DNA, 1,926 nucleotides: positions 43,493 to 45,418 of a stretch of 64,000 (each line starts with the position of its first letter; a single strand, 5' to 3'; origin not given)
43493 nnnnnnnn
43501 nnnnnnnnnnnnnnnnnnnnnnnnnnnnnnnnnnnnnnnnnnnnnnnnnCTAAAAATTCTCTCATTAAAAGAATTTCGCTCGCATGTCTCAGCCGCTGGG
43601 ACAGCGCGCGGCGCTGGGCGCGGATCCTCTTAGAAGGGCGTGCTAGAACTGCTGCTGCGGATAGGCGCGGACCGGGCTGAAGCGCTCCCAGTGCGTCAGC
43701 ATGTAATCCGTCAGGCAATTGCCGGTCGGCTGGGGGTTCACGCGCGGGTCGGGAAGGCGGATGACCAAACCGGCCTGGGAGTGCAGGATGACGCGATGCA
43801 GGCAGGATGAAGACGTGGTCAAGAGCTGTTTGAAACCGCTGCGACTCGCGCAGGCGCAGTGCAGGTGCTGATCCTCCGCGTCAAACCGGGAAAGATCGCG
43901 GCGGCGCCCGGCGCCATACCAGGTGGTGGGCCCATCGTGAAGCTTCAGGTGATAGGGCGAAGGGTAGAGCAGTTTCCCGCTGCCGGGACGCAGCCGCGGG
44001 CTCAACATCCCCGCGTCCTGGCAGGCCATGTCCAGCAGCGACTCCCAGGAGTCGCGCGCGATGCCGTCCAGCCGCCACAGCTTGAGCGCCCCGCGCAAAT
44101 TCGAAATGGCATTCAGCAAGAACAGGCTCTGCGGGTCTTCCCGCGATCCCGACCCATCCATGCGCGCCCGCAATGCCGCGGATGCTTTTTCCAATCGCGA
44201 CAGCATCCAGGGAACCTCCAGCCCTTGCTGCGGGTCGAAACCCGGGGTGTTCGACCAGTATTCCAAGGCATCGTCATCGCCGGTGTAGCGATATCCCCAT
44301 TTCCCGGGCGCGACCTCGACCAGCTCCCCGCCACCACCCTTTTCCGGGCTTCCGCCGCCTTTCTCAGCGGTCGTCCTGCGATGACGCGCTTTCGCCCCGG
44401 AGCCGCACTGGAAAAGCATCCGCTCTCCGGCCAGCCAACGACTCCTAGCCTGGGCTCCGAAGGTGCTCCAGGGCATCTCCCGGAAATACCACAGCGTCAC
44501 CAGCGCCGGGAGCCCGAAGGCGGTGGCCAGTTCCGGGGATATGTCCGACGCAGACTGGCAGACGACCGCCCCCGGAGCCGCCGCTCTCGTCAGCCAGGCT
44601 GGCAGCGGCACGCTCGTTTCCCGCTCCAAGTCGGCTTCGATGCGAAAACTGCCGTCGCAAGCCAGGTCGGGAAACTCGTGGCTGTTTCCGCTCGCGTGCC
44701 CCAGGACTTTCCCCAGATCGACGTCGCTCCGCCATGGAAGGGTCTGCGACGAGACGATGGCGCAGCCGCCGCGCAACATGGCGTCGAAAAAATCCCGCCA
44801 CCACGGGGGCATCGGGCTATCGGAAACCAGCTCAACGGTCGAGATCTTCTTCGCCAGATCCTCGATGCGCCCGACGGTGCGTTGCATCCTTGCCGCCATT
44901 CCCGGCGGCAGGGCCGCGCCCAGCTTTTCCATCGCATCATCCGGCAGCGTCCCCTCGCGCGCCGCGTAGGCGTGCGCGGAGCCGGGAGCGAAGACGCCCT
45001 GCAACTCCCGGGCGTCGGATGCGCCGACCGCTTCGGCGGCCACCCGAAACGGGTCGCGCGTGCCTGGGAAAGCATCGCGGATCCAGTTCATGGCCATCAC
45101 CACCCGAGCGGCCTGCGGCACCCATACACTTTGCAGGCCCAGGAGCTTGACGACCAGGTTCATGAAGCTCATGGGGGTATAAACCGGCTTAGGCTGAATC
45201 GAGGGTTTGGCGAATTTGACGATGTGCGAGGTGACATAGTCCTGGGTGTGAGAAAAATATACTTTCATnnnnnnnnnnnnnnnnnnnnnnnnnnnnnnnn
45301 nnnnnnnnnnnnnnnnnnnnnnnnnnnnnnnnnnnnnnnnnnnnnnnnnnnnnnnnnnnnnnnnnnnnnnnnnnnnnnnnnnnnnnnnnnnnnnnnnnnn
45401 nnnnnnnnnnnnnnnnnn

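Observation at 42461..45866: WYL-domain regulator next to an uncharacterised two-gene operon with a 16-bp perfect palindromic operator: candidate novel regulated system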

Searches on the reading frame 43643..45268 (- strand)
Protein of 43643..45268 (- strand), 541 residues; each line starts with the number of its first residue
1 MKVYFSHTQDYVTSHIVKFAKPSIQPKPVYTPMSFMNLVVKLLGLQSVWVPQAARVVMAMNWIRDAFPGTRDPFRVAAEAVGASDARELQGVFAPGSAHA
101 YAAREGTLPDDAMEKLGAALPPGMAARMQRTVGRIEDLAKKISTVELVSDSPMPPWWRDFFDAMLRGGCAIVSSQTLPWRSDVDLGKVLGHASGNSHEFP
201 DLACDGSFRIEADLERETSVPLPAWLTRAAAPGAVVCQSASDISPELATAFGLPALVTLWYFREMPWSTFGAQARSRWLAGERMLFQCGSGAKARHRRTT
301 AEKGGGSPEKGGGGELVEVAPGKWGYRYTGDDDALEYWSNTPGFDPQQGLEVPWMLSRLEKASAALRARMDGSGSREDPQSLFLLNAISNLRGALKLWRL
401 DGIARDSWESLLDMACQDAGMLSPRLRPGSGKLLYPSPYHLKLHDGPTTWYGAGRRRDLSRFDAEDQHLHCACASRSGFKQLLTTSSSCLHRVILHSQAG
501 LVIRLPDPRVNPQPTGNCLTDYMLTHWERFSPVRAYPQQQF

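Call 4: search_protein_families(library=pfam, proteins=[window:43643-45268:-], max_evalue=0.1)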
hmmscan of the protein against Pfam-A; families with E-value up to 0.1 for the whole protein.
window:43643-45268:- (541 aa): 0 families

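Call 5: search_protein_families(library=padloc, proteins=[window:43643-45268:-], max_evalue=0.1)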
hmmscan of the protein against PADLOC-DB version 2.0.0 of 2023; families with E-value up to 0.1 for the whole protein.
window:43643-45268:- (541 aa): 0 families

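Call 6: search_protein_families(library=ncbifam, proteins=[window:43643-45268:-], max_evalue=0.1)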
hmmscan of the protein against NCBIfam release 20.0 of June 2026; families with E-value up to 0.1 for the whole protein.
window:43643-45268:- (541 aa): 0 families

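Call 8: find_homologous_proteins(query=window:43643-45268:-, max_evalue=0.001)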
Query window:43643-45268:- (541 aa): 1 proteins with E <= 0.001 among 8000 candidates.
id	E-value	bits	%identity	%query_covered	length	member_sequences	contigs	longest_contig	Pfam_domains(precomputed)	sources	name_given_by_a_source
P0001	0.0e+0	1263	100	100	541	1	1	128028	-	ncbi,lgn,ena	-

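Call 11: find_encoding_contigs(protein=P0001, flank=10000, max_places=6)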
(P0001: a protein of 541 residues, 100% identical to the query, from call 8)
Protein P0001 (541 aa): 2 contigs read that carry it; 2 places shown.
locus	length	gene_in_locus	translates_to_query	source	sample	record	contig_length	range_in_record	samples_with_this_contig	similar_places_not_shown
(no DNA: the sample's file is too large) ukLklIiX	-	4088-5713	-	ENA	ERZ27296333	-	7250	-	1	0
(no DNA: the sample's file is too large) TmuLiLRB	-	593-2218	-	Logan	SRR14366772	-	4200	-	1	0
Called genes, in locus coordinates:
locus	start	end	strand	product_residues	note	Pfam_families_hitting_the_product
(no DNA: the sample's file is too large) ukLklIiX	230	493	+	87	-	-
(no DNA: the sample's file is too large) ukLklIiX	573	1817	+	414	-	PF13173:AAA_14, PF13635:DUF4143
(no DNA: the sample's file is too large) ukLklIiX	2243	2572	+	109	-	PF03819:MazG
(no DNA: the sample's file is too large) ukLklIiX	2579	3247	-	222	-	-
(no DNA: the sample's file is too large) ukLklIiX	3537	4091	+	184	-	-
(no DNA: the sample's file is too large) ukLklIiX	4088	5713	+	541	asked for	-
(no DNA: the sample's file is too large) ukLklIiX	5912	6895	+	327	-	PF13280:WYL, PF25583:WCX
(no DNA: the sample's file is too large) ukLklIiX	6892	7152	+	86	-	-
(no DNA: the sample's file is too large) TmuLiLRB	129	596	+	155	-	-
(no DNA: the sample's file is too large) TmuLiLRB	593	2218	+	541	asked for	-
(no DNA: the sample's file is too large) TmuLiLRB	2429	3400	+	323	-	PF13280:WYL, PF25583:WCX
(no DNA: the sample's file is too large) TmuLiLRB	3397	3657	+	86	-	-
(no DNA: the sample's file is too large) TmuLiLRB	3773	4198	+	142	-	?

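Call 21: predict_structure(protein=window:43643-45268:-)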
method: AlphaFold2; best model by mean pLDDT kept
length: 541 residues; sequences in the alignment: 1
mean_pLDDT: 36.6   pTM: 0.25
mean pLDDT of the five models: 36.6, 31.7, 30.4, 29.9, 29.1
residues with pLDDT >= 90: 0; 70-90: 1; 50-70: 54; < 50: 486
segments of 3 or more residues with pLDDT < 50: 1-71, 80-82, 98-110, 119-326, 328-336, 340-344, 346-350, 382-384, 386-388, 393-541
pLDDT, mean of each block of 10 residues (from residue 1): 26 30 29 35 36 45 42 53 55 49 44 50 41 35 28 34 31 26 31 30 28 27 29 25 32 32 31 33 29 24 29 34 44 45 45 50 56 56 49 44 32 35 31 30 30 28 34 41 45 37 38 43 38 27 29
secondary structure, 60 per line:
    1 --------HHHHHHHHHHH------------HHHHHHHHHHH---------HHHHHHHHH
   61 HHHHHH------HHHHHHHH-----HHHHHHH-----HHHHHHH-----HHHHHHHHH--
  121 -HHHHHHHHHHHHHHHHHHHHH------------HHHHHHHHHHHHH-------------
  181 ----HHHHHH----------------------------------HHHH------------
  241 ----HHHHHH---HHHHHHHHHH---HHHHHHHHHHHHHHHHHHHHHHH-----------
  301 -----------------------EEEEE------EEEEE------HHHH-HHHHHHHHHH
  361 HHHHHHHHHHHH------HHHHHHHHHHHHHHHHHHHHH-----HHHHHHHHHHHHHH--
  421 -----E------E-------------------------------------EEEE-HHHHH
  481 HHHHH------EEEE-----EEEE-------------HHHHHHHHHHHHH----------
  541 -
elements in order: H9-19 H32-42 H52-66 H73-80 H86-92 H98-104 H110-118 H122-142 H155-167 H185-190 H225-228 H245-250 H254-263 H267-289 E324-328 E335-339 H346-349 H351-372 H379-399 H405-418 E471-474 H476-485 E492-495 E501-504 H518-530

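Call 27: search_protein_representatives(protein=window:43643-45268:-)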
Query: 541 residues. Proteins with E-value up to 0.001 (for the whole library): 2; up to 1e-10: 1; up to 1e-30: 1. The best 2 are listed.
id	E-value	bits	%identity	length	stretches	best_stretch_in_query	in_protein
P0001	0.0e+00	1262.9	100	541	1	1-541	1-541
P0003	2.2e-07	46.4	42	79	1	470-533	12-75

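Call 43: search_protein_families(library=phrogs, proteins=[window:43643-45268:-], max_evalue=0.1)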
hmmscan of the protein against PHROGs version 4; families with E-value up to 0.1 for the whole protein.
window:43643-45268:- (541 aa): 0 families

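Call 58: search_solved_structures(query=window:43646-45268:-, max_evalue=10)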
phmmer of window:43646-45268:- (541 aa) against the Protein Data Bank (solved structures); distinct sequences matched with E-value up to 10: 0.

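Call 88: find_related_loci(query=window:43646-45268:-, collection=viral_contigs, flank=5000)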
Query window:43646-45268:- (541 aa) in viral_contigs; peptide patterns used: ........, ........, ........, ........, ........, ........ (x = any residue, [..] = any of these).
2 stretches matched a pattern, but none encodes a relative of the query by tblastn (E <= 1e-3).

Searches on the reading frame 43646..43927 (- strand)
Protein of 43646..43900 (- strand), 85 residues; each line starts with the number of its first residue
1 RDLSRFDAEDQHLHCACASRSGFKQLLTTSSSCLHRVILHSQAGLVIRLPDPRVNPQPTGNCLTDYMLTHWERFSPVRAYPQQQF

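Call 44: search_protein_families(library=pfam, proteins=[window:43646-43900:-], max_evalue=10)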
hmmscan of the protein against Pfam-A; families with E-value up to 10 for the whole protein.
window:43646-43900:- (85 aa): 0 families

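Call 54: find_related_loci(query=A2, collection=metagenome_contigs, flank=8000)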
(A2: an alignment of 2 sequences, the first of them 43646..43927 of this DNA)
Query A2 (94 aa) in metagenome_contigs; peptide patterns used: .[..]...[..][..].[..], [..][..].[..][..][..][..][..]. (x = any residue, [..] = any of these).
188 stretches matched a pattern, but none encodes a relative of the query by tblastn (E <= 1e-3).

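Call 55: find_related_loci(query=A2, collection=viral_contigs, flank=8000)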
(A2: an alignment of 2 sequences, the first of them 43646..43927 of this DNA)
Query A2 (94 aa) in viral_contigs; peptide patterns used: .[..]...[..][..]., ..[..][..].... (x = any residue, [..] = any of these).
64 stretches matched a pattern, but none encodes a relative of the query by tblastn (E <= 1e-3).
